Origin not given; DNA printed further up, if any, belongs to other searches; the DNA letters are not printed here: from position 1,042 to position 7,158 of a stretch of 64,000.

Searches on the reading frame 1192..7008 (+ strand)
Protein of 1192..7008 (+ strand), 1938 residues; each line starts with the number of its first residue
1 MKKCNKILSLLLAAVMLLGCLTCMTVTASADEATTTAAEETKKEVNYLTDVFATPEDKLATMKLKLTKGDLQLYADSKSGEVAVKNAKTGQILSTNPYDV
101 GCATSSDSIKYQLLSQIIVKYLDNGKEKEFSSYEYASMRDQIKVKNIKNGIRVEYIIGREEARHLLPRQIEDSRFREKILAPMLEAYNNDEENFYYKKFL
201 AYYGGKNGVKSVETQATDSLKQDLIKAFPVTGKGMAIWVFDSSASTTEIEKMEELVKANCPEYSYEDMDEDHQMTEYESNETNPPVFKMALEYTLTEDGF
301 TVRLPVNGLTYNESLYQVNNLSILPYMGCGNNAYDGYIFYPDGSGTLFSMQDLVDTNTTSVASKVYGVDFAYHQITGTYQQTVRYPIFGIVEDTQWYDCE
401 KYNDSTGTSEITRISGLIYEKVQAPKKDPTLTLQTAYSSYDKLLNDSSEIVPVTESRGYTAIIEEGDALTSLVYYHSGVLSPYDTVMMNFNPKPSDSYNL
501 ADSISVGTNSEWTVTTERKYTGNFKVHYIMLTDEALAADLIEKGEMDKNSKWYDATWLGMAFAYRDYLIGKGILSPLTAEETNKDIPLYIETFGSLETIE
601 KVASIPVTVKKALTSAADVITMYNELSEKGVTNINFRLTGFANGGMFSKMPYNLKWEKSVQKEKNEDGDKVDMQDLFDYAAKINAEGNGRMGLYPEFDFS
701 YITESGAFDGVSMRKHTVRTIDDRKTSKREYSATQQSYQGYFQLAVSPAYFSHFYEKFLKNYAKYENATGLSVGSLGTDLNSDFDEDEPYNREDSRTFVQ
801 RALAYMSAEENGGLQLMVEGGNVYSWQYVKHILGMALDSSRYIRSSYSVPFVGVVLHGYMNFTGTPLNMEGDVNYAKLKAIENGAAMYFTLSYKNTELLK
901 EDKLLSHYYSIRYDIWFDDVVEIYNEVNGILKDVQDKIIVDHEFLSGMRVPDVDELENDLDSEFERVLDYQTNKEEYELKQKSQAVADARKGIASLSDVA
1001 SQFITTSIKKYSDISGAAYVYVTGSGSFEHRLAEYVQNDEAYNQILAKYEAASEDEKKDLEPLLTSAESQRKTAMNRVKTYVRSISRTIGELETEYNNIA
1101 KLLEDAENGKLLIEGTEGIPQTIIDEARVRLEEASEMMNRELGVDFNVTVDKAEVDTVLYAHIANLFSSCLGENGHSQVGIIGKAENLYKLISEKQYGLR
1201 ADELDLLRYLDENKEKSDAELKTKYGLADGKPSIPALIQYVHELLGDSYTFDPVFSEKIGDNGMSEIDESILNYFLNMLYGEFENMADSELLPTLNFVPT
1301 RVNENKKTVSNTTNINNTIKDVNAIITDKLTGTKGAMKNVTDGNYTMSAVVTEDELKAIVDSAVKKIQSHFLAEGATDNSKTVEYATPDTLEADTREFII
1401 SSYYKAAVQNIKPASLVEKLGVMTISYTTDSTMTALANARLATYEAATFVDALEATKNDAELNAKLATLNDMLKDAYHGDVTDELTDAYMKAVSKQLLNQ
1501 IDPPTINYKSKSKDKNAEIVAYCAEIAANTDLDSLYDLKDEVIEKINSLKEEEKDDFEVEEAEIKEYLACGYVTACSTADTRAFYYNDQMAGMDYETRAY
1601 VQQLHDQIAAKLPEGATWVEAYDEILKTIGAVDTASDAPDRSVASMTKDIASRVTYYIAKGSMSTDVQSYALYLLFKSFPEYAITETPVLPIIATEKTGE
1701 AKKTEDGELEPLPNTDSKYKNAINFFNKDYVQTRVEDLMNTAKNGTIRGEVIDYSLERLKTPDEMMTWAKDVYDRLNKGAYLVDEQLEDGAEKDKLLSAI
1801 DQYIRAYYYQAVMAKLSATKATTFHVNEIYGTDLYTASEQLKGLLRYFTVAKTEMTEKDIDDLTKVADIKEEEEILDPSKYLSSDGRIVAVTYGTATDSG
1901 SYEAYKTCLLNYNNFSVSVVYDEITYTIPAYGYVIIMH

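Call 73: search_protein_families(library=pfam, proteins=[window:1192-7008:+], max_evalue=0.00001)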
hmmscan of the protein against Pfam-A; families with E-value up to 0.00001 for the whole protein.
window:1192-7008:+ (1938 aa): 1 family
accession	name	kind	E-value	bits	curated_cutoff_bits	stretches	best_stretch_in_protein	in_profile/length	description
PF18952.6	DUF5696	-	9.9e-119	398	25.6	2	456-946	133-577/612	Family of unknown function (DUF5696)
